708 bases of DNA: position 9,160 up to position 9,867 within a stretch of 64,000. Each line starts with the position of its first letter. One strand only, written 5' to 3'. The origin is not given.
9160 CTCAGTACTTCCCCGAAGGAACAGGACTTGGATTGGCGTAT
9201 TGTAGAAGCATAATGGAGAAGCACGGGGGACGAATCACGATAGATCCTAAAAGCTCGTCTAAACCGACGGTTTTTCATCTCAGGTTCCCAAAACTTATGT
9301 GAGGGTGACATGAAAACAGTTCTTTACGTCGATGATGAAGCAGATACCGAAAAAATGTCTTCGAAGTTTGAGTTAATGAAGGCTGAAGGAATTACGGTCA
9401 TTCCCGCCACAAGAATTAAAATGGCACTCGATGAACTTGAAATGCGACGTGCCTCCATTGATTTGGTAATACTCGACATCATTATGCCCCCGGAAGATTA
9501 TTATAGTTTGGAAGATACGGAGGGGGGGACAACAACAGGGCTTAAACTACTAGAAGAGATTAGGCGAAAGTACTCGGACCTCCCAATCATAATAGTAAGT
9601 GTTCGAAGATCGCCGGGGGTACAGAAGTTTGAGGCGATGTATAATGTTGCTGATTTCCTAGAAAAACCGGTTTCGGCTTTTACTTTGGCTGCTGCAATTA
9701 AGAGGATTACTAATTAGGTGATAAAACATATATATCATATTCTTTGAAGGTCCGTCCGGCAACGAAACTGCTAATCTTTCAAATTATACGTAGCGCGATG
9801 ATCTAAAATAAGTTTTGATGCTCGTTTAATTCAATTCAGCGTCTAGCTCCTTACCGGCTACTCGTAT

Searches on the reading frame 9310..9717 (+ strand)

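Call 5: search_protein_families(library=pfam, proteins=[window:9310-9717:+], max_evalue=0.01)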
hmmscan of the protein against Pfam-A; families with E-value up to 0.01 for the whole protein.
window:9310-9717:+ (135 aa): 1 family
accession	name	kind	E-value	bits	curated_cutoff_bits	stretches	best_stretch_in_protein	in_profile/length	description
PF00072.30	Response_reg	-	1.2e-12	48.4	30.2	1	4-130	1-110/111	Response regulator receiver domain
